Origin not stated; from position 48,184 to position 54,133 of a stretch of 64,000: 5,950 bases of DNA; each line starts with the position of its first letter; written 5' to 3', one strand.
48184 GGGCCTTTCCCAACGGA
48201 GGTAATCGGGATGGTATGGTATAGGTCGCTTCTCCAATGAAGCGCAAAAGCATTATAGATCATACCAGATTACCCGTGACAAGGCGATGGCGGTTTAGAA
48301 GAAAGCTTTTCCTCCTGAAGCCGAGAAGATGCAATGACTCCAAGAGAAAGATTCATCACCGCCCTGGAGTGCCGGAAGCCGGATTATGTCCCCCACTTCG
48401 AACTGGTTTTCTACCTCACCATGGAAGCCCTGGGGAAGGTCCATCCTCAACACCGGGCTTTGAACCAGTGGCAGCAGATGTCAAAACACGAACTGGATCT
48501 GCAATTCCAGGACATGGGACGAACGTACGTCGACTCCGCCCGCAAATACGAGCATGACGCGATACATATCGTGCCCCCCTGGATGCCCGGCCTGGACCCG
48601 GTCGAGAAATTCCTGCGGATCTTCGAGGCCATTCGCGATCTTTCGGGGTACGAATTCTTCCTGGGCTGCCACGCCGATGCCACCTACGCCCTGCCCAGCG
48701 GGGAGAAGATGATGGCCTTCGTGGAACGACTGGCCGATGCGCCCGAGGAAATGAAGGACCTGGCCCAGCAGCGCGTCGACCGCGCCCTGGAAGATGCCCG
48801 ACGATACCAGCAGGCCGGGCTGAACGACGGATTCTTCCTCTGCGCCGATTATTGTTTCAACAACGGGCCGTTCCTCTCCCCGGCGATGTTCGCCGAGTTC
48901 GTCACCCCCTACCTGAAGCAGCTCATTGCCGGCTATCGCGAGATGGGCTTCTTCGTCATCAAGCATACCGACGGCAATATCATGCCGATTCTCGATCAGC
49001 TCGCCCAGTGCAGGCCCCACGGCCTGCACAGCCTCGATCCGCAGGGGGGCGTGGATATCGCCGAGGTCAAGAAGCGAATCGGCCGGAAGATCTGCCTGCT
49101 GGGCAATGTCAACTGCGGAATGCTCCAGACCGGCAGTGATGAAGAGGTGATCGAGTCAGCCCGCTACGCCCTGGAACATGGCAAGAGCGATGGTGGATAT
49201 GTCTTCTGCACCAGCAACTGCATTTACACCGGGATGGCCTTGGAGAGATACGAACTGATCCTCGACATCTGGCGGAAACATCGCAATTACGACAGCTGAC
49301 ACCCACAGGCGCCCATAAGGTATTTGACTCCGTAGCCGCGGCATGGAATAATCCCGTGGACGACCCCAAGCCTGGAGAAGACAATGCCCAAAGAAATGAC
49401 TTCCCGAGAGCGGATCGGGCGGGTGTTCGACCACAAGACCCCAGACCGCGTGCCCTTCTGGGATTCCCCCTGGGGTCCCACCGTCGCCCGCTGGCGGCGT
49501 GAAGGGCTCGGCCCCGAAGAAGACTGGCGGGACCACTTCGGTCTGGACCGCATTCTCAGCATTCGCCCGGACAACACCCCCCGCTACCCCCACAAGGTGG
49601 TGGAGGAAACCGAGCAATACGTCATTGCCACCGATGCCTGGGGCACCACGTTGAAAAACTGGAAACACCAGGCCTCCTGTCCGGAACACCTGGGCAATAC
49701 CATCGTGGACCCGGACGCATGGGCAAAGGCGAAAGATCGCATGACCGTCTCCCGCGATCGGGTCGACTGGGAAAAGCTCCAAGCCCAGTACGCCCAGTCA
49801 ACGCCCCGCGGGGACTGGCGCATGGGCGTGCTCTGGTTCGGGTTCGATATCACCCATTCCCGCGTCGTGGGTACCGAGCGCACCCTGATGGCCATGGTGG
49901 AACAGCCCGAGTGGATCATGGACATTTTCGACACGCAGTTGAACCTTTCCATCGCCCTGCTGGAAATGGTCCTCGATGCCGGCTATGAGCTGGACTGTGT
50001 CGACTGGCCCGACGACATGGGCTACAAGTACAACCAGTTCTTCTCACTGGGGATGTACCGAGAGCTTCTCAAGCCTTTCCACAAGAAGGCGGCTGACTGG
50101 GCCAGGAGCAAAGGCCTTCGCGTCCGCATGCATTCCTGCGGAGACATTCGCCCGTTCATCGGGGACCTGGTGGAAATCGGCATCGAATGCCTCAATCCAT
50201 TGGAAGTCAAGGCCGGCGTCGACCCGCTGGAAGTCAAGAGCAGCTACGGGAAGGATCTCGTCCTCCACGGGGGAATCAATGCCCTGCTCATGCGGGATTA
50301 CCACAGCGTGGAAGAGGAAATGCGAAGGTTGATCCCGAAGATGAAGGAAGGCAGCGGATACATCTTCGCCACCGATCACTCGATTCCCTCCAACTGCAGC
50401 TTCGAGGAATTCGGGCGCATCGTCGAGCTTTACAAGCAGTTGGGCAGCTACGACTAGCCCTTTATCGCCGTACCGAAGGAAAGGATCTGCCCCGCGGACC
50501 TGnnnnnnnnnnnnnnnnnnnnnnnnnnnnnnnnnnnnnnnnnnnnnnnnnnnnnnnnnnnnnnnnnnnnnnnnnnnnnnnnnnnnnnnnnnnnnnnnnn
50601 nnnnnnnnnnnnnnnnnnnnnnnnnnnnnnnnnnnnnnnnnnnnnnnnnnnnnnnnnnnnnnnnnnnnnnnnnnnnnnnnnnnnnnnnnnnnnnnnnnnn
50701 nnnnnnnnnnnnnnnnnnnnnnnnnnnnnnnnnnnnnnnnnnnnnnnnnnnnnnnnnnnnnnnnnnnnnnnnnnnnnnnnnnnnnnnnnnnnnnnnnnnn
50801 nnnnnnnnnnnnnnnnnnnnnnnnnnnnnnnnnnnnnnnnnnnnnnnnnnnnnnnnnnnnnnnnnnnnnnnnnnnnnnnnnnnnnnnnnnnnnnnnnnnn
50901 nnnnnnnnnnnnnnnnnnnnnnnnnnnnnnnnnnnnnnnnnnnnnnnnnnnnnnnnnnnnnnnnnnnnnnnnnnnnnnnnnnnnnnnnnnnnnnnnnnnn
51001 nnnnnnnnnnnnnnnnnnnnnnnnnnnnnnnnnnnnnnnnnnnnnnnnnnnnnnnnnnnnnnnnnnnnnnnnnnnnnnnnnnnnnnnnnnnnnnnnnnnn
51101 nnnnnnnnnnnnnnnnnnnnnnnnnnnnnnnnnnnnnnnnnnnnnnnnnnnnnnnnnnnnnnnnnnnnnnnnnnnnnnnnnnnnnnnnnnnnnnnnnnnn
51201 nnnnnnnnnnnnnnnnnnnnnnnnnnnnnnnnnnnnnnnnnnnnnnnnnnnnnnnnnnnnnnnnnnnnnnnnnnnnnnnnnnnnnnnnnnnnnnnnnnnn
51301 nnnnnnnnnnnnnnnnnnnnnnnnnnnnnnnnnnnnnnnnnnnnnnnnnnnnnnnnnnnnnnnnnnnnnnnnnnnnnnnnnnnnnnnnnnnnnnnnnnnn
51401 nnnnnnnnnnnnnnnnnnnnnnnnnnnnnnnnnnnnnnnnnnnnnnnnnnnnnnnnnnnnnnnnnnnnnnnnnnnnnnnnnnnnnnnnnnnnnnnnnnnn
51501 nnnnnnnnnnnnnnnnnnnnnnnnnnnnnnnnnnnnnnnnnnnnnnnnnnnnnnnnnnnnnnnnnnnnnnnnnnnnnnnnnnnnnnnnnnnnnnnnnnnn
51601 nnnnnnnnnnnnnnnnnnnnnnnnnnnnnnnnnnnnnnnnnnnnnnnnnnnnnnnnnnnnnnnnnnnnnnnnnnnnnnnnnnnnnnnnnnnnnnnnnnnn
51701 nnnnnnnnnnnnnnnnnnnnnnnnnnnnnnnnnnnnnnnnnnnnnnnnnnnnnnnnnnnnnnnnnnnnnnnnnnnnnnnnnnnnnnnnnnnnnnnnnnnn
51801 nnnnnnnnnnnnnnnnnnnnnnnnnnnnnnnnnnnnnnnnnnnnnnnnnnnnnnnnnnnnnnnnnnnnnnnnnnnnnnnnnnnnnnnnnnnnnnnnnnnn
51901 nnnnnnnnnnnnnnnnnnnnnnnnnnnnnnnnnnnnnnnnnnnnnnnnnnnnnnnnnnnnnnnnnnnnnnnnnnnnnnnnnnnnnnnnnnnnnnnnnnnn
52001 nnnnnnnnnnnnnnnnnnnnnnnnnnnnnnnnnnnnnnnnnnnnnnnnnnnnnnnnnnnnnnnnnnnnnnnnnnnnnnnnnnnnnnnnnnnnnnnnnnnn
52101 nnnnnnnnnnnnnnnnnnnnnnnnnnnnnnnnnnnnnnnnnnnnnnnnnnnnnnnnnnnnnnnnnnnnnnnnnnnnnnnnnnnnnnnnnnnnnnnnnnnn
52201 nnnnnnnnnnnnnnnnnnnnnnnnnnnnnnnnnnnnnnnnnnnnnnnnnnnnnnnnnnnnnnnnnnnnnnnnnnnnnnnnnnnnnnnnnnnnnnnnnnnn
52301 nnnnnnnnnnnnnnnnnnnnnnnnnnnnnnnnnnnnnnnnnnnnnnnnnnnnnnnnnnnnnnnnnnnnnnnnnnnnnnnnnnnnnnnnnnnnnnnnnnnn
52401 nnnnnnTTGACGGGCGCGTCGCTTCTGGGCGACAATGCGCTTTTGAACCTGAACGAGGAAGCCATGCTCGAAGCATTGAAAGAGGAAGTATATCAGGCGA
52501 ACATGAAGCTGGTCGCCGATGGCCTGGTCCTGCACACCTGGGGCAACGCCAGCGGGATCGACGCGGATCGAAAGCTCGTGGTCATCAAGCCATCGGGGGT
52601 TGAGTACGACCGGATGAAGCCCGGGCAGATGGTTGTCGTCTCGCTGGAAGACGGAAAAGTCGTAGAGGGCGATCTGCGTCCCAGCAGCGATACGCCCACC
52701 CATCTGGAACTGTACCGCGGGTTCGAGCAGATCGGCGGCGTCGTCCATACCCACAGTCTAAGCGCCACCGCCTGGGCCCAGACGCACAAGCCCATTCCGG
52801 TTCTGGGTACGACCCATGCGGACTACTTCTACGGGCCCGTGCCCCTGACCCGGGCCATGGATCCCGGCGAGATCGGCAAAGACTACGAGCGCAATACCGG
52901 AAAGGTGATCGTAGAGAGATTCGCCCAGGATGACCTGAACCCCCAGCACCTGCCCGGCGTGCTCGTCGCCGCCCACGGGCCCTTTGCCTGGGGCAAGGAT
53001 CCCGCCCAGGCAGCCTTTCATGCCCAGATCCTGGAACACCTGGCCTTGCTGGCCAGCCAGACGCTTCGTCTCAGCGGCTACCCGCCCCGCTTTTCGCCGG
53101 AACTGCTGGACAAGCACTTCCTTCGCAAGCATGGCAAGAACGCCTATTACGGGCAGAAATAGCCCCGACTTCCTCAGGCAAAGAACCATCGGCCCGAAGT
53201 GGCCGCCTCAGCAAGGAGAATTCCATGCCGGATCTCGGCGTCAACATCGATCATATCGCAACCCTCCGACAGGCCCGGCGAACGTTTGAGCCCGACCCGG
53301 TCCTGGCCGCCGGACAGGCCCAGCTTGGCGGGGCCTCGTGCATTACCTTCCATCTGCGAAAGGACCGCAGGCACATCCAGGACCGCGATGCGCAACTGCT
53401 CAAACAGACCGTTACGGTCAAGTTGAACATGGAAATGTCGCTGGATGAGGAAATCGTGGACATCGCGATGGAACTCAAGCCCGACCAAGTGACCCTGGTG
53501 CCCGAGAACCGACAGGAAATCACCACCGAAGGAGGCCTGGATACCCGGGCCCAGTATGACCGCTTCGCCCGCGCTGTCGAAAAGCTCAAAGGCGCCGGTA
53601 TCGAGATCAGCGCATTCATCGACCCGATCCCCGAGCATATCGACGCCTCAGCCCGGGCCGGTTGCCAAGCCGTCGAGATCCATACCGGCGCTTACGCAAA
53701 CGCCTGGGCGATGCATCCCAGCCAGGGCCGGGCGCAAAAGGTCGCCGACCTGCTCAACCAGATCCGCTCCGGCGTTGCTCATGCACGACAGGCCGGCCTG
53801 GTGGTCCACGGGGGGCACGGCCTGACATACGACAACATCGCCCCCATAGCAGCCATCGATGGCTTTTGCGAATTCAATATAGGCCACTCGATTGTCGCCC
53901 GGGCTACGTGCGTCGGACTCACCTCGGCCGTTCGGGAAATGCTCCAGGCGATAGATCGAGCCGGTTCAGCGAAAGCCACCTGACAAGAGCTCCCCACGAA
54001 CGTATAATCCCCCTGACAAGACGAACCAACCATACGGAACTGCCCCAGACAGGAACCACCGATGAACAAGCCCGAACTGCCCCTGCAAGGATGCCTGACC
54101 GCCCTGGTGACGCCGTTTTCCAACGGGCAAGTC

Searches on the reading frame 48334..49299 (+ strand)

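Call 5: search_protein_families(library=pfam, proteins=[window:48334-49299:+], max_evalue=0.01)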
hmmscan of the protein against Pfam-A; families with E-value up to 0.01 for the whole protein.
window:48334-49299:+ (321 aa): 1 family
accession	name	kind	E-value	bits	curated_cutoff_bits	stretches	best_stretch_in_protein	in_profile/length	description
PF01208.23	URO-D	-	1.8e-21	77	23.9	1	124-315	160-345/346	Uroporphyrinogen decarboxylase (URO-D)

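Call 6: search_protein_families(library=ncbifam, proteins=[window:48334-49299:+], max_evalue=0.01)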
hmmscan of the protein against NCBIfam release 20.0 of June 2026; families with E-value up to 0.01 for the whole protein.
window:48334-49299:+ (321 aa): 5 families
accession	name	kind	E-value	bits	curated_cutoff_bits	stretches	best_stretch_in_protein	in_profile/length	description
NF004889.0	PRK06252.1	subfamily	1.6e-16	60.2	244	1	126-283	158-307/340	methylcobalamin:coenzyme M methyltransferase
TIGR01463.1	mtaA_cmuA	subfamily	1.5e-15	57.3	235.4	1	138-284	165-310/340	MtaA/CmuA family methyltransferase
NF040654.1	MtaA_Meth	equivalog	4.4e-12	45.6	400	1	128-283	158-306/337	methylcobamide:CoM methyltransferase MtaA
TIGR01464.1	hemE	equivalog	5.8e-06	25.5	302.95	1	181-311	207-334/338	uroporphyrinogen decarboxylase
NF041608.1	methylcob_mtaseMtbA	equivalog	0.00023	20.4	600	1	183-284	211-309/339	methylcobamide:CoM methyltransferase MtbA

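Call 54: search_protein_families(library=padloc, proteins=[window:48334-49299:+], max_evalue=0.001)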
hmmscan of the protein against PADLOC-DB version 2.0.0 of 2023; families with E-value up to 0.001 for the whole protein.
window:48334-49299:+ (321 aa): 0 families

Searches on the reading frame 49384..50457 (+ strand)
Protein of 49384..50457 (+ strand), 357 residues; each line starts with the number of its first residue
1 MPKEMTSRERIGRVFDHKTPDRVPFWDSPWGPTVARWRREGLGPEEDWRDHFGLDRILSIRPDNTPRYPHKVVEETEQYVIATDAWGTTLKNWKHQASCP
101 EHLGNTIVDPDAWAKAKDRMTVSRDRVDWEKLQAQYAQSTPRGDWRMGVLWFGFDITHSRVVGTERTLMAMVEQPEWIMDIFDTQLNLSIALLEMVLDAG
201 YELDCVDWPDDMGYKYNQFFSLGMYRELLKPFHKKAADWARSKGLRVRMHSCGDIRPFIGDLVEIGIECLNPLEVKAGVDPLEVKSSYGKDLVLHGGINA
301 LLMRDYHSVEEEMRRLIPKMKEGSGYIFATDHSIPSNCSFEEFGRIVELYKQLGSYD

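Call 5: search_protein_families(library=pfam, proteins=[window:49384-50457:+], max_evalue=0.01)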
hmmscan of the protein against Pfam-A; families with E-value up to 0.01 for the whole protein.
window:49384-50457:+ (357 aa): 1 family
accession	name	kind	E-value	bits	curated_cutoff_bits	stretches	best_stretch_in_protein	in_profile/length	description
PF01208.23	URO-D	-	2.1e-18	66.9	23.9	1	161-352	153-345/346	Uroporphyrinogen decarboxylase (URO-D)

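Call 6: search_protein_families(library=ncbifam, proteins=[window:49384-50457:+], max_evalue=0.01)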
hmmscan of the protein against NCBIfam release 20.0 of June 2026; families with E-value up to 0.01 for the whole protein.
window:49384-50457:+ (357 aa): 4 families
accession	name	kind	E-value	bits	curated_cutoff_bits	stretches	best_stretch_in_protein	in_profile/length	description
NF004889.0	PRK06252.1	subfamily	1.9e-08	33.7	244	1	159-317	153-304/340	methylcobalamin:coenzyme M methyltransferase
NF040654.1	MtaA_Meth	equivalog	3.3e-07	29.6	400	1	159-315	151-301/337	methylcobamide:CoM methyltransferase MtaA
TIGR01463.1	mtaA_cmuA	subfamily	9.3e-06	25.1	235.4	1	160-301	153-287/340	MtaA/CmuA family methyltransferase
NF041608.1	methylcob_mtaseMtbA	equivalog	0.0026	16.9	600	0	169-348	162-332/339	methylcobamide:CoM methyltransferase MtbA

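Call 54: search_protein_families(library=padloc, proteins=[window:49384-50457:+], max_evalue=0.001)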
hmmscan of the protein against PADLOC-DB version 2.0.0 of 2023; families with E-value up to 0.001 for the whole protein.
window:49384-50457:+ (357 aa): 0 families

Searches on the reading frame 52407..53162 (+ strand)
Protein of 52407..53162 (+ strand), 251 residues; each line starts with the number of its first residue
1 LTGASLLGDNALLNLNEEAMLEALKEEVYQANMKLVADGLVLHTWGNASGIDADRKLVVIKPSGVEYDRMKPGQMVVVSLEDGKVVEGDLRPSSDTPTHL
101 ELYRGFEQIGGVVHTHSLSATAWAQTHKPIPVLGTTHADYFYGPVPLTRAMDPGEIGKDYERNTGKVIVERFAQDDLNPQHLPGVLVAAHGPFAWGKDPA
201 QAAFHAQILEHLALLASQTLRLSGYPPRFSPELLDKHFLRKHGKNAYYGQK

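Call 57: search_protein_families(library=pfam, proteins=[window:52407-53162:+], max_evalue=0.00001)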
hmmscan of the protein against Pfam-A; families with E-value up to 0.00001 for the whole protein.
window:52407-53162:+ (251 aa): 1 family
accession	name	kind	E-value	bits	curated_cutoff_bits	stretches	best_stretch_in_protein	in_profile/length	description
PF00596.27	Aldolase_II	-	3.1e-47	161.3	22.2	1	26-214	1-180/183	Class II Aldolase and Adducin N-terminal domain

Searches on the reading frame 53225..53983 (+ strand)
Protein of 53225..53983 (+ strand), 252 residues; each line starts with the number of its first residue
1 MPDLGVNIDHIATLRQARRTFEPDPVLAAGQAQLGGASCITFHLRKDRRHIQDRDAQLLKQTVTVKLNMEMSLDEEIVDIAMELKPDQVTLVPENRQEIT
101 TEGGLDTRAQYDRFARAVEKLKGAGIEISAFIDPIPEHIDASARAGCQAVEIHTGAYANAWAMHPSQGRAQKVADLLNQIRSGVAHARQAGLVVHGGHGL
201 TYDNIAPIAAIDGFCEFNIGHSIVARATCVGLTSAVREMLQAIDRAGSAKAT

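Call 57: search_protein_families(library=pfam, proteins=[window:53225-53983:+], max_evalue=0.00001)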
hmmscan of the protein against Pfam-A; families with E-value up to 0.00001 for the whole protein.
window:53225-53983:+ (252 aa): 1 family
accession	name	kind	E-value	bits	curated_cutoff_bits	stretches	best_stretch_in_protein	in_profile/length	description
PF03740.19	PdxJ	-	5.5e-90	301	24.5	1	4-243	2-234/234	Pyridoxal phosphate biosynthesis protein PdxJ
